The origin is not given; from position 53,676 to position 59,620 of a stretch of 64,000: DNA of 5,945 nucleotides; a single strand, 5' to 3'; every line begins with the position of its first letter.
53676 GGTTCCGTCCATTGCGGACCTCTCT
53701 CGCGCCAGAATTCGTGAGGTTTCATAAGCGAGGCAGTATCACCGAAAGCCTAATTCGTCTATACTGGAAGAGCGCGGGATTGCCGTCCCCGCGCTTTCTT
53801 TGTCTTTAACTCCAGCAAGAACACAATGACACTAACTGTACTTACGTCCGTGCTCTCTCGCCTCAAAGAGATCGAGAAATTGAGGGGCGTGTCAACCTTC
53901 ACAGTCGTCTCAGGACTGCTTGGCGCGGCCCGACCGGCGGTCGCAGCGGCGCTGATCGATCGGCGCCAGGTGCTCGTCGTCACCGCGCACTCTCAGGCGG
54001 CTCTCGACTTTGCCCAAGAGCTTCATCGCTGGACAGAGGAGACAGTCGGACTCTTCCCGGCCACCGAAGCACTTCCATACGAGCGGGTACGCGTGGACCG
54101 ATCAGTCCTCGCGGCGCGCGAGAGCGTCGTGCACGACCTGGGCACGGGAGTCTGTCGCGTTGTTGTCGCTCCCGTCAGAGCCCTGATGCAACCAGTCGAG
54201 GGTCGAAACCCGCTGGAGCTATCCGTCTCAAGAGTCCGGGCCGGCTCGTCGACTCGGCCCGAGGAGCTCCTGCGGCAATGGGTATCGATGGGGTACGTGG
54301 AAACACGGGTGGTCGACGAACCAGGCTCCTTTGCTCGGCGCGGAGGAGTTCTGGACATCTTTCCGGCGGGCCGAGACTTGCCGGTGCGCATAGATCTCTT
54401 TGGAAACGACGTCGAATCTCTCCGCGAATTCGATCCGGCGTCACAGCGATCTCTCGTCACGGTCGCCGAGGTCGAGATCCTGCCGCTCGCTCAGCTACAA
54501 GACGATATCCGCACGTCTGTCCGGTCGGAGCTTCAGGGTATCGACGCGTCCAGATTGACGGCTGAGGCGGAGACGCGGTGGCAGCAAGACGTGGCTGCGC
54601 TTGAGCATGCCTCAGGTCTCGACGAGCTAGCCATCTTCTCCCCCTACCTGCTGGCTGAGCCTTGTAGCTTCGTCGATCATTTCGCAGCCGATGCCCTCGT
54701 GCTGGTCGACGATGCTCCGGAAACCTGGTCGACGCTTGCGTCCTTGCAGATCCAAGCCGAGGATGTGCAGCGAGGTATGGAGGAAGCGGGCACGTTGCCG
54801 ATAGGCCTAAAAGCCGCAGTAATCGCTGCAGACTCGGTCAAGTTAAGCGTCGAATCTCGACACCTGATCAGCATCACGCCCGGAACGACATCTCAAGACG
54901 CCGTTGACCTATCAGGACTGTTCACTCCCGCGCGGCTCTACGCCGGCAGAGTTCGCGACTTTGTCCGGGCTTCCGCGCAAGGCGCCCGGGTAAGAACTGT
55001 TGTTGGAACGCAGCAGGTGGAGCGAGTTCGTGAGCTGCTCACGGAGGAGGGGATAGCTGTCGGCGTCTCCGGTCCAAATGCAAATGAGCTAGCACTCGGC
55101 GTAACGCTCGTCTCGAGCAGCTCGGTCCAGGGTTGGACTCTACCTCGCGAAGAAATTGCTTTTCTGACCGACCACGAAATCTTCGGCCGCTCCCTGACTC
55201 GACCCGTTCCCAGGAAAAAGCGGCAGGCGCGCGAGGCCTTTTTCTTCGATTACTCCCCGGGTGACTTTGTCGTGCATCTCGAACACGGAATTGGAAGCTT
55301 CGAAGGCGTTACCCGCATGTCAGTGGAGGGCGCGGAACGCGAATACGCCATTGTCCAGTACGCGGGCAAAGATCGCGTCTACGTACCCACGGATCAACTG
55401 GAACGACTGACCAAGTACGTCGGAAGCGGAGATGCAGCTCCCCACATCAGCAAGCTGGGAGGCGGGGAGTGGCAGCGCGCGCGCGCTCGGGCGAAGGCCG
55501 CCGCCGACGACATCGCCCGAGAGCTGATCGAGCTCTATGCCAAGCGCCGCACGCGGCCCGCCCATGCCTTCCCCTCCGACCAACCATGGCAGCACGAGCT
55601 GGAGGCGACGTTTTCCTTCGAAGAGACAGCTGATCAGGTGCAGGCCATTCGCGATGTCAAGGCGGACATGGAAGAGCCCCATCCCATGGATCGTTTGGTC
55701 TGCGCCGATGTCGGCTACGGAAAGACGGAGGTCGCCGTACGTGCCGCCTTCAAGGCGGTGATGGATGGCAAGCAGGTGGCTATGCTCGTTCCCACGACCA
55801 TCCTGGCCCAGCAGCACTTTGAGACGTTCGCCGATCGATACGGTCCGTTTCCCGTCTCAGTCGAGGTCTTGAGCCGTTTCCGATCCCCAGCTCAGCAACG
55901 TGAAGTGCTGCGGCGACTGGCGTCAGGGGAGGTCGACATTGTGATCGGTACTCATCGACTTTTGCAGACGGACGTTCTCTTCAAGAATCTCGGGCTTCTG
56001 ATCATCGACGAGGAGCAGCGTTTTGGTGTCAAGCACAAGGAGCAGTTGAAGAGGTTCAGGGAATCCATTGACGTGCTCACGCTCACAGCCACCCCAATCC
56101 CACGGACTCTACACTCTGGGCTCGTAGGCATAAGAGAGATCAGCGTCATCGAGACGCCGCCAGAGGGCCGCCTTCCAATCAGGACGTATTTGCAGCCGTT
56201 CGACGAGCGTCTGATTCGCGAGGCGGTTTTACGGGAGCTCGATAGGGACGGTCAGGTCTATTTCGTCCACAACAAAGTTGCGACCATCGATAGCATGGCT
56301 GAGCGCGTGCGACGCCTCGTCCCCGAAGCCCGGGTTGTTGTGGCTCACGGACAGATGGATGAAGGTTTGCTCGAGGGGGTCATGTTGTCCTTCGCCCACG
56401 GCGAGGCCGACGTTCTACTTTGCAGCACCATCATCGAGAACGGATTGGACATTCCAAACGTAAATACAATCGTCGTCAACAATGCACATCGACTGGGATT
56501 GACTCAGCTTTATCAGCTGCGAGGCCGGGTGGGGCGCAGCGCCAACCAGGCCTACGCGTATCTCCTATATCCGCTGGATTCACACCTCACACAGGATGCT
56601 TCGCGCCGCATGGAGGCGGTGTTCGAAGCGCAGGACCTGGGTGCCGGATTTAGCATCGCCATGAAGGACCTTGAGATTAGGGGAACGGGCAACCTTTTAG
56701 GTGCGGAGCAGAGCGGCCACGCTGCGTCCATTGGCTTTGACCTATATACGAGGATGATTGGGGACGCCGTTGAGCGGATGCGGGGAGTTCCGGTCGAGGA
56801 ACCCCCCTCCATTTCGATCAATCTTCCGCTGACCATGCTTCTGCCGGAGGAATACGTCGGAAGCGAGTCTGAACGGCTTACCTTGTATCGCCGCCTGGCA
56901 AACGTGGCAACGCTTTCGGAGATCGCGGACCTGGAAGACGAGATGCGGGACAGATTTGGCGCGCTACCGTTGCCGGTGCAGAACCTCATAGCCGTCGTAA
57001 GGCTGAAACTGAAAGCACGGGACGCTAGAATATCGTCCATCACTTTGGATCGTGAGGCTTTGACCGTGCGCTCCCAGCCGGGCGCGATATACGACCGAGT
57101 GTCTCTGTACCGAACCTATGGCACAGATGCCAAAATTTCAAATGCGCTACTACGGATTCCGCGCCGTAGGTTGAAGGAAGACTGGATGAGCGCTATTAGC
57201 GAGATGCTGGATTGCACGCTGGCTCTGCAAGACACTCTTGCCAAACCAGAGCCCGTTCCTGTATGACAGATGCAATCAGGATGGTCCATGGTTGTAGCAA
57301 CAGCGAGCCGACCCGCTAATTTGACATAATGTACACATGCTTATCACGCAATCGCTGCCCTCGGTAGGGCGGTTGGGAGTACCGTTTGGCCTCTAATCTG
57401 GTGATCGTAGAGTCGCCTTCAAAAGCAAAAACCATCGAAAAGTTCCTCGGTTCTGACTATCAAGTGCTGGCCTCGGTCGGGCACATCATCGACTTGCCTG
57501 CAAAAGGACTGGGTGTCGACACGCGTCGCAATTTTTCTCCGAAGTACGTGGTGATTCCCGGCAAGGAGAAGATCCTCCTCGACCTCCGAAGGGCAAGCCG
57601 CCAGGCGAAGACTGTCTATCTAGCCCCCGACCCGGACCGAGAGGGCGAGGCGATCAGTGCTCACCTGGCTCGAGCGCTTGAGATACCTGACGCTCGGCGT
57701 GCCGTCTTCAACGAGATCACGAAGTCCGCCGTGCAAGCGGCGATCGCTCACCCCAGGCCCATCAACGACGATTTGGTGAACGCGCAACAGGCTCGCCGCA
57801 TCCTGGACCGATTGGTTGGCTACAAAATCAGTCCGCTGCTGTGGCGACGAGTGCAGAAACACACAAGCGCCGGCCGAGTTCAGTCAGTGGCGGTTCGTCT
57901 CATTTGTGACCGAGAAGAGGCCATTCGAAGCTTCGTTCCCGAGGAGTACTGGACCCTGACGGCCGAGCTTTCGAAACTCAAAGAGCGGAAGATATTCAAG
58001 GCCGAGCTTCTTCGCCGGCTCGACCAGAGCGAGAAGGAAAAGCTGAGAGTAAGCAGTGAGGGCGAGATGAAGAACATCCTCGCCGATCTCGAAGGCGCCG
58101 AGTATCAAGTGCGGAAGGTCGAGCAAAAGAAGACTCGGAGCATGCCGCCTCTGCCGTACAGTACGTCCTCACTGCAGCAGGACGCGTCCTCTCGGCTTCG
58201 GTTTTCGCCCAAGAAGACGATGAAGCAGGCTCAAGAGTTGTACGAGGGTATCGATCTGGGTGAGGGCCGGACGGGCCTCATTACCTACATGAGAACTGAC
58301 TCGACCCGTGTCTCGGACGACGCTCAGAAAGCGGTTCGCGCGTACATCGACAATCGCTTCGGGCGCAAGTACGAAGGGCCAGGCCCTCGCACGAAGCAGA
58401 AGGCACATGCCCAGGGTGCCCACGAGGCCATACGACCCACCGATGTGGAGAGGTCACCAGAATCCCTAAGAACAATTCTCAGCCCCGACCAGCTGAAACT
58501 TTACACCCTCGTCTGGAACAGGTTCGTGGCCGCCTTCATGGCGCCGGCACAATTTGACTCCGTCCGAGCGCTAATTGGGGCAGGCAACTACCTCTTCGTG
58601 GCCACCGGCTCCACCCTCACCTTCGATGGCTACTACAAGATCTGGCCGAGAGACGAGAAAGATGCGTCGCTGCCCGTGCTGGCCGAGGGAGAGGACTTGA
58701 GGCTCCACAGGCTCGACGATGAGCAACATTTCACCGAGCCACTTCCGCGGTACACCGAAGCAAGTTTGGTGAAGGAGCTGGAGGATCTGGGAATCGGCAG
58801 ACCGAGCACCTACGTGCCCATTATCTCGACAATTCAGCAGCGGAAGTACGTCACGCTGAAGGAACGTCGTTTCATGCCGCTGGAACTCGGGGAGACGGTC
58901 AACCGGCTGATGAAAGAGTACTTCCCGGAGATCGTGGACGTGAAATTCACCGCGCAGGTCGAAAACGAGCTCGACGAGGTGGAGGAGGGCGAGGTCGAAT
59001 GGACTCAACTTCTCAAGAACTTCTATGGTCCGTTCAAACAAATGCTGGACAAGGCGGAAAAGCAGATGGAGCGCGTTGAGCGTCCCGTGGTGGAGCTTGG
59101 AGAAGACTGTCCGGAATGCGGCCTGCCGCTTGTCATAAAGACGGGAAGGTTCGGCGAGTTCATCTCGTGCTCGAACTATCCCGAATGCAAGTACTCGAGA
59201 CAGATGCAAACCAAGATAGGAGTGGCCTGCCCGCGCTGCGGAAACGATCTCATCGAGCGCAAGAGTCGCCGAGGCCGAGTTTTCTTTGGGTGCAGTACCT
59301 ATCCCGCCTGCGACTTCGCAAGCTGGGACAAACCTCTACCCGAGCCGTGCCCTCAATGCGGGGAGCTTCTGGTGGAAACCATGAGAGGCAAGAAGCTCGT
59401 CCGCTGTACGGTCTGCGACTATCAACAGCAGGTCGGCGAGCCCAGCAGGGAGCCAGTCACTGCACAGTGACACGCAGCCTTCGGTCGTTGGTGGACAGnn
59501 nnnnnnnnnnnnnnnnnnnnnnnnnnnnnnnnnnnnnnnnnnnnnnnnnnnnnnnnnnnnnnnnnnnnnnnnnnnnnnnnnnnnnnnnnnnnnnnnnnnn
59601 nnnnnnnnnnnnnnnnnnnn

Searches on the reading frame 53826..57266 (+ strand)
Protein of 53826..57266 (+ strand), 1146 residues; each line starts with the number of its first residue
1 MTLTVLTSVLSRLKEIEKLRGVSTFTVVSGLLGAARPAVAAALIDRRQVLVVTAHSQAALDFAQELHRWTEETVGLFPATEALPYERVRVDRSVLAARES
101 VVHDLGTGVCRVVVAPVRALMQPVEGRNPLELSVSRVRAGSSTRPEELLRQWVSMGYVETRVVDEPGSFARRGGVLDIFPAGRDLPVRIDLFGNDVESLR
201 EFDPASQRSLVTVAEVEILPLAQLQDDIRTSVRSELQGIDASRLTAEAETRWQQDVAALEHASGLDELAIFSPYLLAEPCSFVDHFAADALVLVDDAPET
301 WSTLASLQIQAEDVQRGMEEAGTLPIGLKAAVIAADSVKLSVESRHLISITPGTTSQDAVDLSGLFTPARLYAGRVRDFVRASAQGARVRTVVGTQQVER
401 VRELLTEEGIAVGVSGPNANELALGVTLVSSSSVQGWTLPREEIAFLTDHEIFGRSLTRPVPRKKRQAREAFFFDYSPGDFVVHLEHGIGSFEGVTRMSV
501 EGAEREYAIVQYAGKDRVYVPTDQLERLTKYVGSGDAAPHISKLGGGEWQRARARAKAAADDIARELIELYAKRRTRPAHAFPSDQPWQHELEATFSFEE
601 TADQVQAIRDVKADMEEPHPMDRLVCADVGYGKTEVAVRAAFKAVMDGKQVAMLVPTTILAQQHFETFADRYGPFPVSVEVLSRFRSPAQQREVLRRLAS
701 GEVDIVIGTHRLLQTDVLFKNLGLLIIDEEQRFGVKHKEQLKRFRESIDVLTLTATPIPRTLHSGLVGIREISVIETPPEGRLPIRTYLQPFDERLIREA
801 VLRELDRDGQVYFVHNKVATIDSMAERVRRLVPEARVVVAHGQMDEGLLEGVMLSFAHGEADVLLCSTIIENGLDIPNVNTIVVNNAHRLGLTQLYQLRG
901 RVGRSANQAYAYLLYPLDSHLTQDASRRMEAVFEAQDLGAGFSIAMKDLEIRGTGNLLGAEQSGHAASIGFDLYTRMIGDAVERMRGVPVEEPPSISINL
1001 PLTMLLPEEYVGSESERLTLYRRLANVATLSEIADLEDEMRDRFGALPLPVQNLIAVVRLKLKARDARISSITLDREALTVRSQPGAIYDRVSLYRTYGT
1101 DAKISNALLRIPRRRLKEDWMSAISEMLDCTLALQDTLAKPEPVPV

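Call 3: search_protein_families(library=pfam, proteins=[window:53826-57266:+], max_evalue=0.01)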
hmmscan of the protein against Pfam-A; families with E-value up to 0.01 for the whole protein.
window:53826-57266:+ (1146 aa): 7 families
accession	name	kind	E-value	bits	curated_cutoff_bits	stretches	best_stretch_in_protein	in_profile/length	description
PF03461.20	TRCF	-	2.7e-26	92.2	25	1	1000-1084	1-85/95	TRCF domain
PF00270.35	DEAD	-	9.5e-26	90.9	26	1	602-762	2-164/167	DEAD/DEAH box helicase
PF17757.6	UvrB_inter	-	2.3e-22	79.4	22.9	1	137-221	3-88/91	UvrB interaction domain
PF02559.22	CarD_TRCF_RID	-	1.9e-19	69.9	23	1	476-532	1-57/57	CarD-like/TRCF RID domain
PF00271.37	Helicase_C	-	5.1e-18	65.8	23.5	1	801-905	10-109/110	Helicase conserved C-terminal domain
PF04851.21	ResIII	-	6.9e-09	36.3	22.5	1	601-757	5-162/164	Type III restriction enzyme, res subunit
PF19833.4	RecG_dom3_C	-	0.0035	17.8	26.8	0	941-967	4-30/87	ATP-dependent DNA helicase RecG, domain 3, C-terminal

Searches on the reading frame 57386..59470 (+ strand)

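Call 3: search_protein_families(library=pfam, proteins=[window:57386-59470:+], max_evalue=0.01)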
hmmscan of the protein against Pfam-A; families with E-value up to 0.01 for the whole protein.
window:57386-59470:+ (694 aa): 6 families
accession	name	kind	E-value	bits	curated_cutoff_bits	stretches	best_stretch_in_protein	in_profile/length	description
PF01131.25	Topoisom_bac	-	5.1e-126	421.4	35.1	1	126-543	2-410/411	DNA topoisomerase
PF01396.24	Zn_ribbon_Top1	-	2.5e-30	104.4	32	2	572-608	1-37/39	Topoisomerase DNA binding C4 zinc finger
PF01751.28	Toprim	-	4.2e-19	69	23.1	1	5-111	2-96/96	Toprim domain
PF02150.21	Zn_ribbon_RPB9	-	0.00019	21.7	25.2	0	655-681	4-31/36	RNA polymerases M/15 Kd subunit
PF24029.1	DUF7340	-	0.00083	19.6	27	0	610-630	4-24/62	Domain of unknown function (DUF7340)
PF13248.11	Zn_ribbon_3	-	0.009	15.9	27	0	613-624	3-13/26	zinc-ribbon domain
